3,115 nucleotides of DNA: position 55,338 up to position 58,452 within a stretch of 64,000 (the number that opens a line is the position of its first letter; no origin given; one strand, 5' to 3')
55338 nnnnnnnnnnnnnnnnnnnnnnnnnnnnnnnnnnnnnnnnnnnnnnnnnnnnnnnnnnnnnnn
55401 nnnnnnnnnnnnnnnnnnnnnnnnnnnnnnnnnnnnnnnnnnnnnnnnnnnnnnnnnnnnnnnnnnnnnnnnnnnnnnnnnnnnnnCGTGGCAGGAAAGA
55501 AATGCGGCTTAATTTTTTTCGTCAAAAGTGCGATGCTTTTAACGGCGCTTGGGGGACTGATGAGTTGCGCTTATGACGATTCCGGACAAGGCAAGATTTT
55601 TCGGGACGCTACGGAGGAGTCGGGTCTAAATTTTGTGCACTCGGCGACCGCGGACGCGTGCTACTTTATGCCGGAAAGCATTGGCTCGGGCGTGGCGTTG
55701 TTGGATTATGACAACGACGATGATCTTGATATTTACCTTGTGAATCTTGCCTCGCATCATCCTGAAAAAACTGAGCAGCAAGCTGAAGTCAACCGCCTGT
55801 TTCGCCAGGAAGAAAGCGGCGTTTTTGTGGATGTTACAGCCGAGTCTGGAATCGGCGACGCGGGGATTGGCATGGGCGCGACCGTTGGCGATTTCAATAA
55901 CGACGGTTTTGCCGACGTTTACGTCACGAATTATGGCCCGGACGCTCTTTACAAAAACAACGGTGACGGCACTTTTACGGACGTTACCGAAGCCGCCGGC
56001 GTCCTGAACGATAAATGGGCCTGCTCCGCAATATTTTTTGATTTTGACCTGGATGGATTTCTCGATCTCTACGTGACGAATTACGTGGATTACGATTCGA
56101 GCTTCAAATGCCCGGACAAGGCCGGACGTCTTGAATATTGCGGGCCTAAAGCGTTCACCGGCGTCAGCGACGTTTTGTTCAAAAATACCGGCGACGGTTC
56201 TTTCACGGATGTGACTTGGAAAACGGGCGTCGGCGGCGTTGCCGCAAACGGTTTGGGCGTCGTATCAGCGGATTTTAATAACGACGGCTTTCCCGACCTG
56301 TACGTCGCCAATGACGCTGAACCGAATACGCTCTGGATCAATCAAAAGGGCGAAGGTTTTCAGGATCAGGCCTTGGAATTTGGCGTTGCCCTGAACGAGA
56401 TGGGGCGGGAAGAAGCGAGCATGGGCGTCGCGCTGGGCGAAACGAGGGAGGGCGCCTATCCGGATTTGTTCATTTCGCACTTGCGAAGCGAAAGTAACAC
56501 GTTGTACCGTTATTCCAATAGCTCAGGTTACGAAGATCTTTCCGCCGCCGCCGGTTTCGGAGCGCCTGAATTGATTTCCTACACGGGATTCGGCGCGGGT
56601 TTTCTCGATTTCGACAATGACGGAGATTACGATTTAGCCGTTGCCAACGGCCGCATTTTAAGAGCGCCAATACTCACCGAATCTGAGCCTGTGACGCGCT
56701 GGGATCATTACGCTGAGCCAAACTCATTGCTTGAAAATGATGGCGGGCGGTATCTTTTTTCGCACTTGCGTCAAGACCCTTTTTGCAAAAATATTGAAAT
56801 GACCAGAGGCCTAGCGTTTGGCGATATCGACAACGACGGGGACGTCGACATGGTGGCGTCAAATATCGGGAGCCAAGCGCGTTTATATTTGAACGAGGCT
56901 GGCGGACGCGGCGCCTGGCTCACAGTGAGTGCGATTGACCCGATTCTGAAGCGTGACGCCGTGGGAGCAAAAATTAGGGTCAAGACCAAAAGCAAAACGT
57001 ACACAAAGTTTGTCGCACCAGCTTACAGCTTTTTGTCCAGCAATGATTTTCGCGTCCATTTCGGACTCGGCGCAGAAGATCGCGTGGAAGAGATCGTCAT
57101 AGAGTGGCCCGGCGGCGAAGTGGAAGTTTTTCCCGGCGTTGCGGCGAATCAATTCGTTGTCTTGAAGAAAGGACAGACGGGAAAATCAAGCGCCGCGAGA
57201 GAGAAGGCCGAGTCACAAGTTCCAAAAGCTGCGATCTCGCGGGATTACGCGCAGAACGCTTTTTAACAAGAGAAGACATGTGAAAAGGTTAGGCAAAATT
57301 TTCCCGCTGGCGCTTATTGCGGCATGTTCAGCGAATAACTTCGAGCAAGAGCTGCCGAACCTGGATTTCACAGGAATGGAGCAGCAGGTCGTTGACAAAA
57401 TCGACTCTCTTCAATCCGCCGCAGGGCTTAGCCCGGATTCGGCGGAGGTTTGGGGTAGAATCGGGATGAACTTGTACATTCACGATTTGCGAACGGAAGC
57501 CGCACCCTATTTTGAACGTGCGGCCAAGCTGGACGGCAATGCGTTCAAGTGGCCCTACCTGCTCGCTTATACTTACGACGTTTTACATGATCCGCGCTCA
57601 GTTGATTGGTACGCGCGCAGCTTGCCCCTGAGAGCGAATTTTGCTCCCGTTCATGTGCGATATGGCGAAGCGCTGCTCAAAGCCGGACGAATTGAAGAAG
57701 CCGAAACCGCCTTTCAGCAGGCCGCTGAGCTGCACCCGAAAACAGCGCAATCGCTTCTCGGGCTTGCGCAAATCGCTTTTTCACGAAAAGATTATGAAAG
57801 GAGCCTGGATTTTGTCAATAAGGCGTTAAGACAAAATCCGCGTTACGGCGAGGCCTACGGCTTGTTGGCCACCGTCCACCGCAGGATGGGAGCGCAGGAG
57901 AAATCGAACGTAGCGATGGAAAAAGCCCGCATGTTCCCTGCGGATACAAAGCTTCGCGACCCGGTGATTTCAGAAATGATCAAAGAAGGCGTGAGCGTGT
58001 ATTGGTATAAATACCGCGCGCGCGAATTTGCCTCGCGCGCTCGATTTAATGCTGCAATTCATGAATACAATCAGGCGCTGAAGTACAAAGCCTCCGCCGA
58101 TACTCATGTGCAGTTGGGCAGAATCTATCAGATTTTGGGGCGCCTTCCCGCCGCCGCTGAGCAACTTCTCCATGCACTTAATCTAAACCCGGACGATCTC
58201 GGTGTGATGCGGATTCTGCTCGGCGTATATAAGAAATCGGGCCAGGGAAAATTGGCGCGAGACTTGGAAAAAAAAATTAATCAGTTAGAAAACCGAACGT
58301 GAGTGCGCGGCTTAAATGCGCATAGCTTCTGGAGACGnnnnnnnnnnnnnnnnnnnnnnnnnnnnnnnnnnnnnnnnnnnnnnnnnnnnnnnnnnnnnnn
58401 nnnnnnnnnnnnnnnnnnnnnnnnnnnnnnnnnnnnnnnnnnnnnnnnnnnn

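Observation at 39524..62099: SusC/SusD pair joined to a heptaheme cytochrome and an array of CRTAC1/ASPIC-UnbV and TPR lipoproteins, with no CAZymes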

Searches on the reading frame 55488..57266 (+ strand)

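Call 5: search_protein_families(library=pfam, proteins=[window:55488-57266:+], max_evalue=0.01)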
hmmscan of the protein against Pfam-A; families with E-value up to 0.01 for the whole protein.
window:55488-57266:+ (592 aa): 3 families
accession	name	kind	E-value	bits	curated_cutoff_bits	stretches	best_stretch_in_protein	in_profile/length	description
PF13517.12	FG-GAP_3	-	4.3e-36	123.7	26.9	7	135-196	1-61/61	FG-GAP-like repeat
PF07593.17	UnbV_ASPIC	-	2.7e-18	66.1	23.4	1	491-557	1-67/68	ASPIC and UnbV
PF01839.29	FG-GAP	-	3.8e-14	52.6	22.1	2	255-279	2-26/37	FG-GAP repeat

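Call 7: search_protein_families(library=ncbifam, proteins=[window:55488-57266:+], max_evalue=0.001)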
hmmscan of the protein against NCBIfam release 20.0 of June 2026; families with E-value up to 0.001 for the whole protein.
window:55488-57266:+ (592 aa): 0 families

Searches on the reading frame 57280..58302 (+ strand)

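Call 5: search_protein_families(library=pfam, proteins=[window:57280-58302:+], max_evalue=0.01)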
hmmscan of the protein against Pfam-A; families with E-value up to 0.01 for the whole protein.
window:57280-58302:+ (340 aa): 20 families
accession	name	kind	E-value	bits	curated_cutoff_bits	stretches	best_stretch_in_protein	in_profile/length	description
PF07719.23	TPR_2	-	4.6e-21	73.6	27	3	123-154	2-33/34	Tetratricopeptide repeat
PF13181.12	TPR_8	-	2e-17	62.3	25.7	2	123-154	2-33/34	Tetratricopeptide repeat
PF00515.34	TPR_1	-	3.5e-16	58.7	27.8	2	156-189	1-34/34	Tetratricopeptide repeat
PF13414.12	TPR_11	-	3.4e-15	55.9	26.8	1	129-165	1-37/42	TPR repeat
PF13432.12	TPR_16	-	5.8e-15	55.9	32.7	1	129-187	4-62/65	Tetratricopeptide repeat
PF14559.12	TPR_19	-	1.2e-14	54.8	25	2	132-197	1-66/68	Tetratricopeptide repeat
PF13428.12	TPR_14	-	2.9e-14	52.6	23.5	1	125-165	4-44/44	Tetratricopeptide repeat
PF13424.12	TPR_12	-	6.5e-13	49.1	30.1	1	124-184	5-73/77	Tetratricopeptide repeat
PF13431.12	TPR_17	-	8.9e-13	47.9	24.4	0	180-206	3-29/34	Tetratricopeptide repeat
PF23914.1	TPR_CcmH_CycH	-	3.4e-09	37.2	42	1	128-209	56-140/158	Cytochrome c-type biogenesis protein H TPR domain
PF12569.14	NatA_aux_su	-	1.1e-06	28.4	33.3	1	156-219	190-255/515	N-terminal acetyltransferase A, auxiliary subunit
PF12895.13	ANAPC3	-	3.3e-06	27.7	27.2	0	73-147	7-81/82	Anaphase-promoting complex, cyclosome, subunit 3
PF25064.1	ARM_TT21_5th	-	3.6e-05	24.5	27.8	1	162-219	7-64/117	TT21 fifth ARM repeats domain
PF13374.12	TPR_10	-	9.3e-05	22.8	27.5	0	155-183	1-29/42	Tetratricopeptide repeat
PF13174.12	TPR_6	-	0.00022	22.1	26.3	0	127-155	5-33/33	Tetratricopeptide repeat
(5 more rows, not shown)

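Call 7: search_protein_families(library=ncbifam, proteins=[window:57280-58302:+], max_evalue=0.001)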
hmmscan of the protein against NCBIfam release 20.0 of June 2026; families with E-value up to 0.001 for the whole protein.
window:57280-58302:+ (340 aa): 18 families
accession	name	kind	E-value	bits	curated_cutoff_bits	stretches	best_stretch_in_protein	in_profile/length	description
TIGR02917.1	PEP_TPR_lipo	equivalog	2.9e-22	78.4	312.2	2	119-217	122-220/899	XrtA/PEP-CTERM system TPR-repeat protein PrsT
NF040959.1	MamA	equivalog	1.2e-15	57.5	200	2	124-216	73-165/204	magnetosome protein MamA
NF008520.0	PRK11447.1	equivalog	1.7e-14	52.6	858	2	41-173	289-402/1157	cellulose synthase complex outer membrane protein BcsC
TIGR02521.1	type_IV_pilW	equivalog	6.5e-14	52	154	2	131-180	144-193/234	type IV pilus biogenesis/stability protein PilW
NF033920.0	C39_PA2778_fam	equivalog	2.5e-08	33.6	150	1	129-217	163-251/255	PA2778 family cysteine peptidase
NF002725.1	PRK02603.1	equivalog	9.7e-08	32.2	143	0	160-218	76-134/173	photosystem I assembly protein Ycf3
NF008757.0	PRK11788.1-5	equivalog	1.6e-07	30.8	363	1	118-216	176-275/388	lipopolysaccharide assembly protein LapB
NF033762.1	social_mot_Tgl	equivalog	1.7e-07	30.9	225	1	108-217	86-197/252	social motility TPR repeat lipoprotein Tgl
TIGR02552.1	LcrH_SycD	equivalog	9.3e-07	28.6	104.8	1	42-154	5-118/136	SycD/LcrH family type III secretion system chaperone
NF040561.1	PrimPol_Msp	equivalog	1e-06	27.6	200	0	125-212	28-112/515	CRISPR-associated primase-polymerase type A1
NF052415.1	T3SS_chap_SctY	equivalog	1.5e-06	28.7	70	1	132-214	16-101/106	type III secretion apparatus assembly chaperone SctY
NF007302.0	PRK09782.1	equivalog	1.5e-06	26.5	1223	0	254-306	593-645/990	phage receptor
NF008756.0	PRK11788.1-4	equivalog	3.5e-06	26.3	474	0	119-215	177-274/389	lipopolysaccharide assembly protein LapB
TIGR00540.1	TPR_hemY_coli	hypoth_equivalog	2.2e-05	23.4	142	0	133-213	303-382/385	heme biosynthesis-associated TPR protein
TIGR00990.1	3a0801s09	subfamily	3.2e-05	22.8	757.25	0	136-200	345-409/615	mitochondrial import receptor subunit TOM70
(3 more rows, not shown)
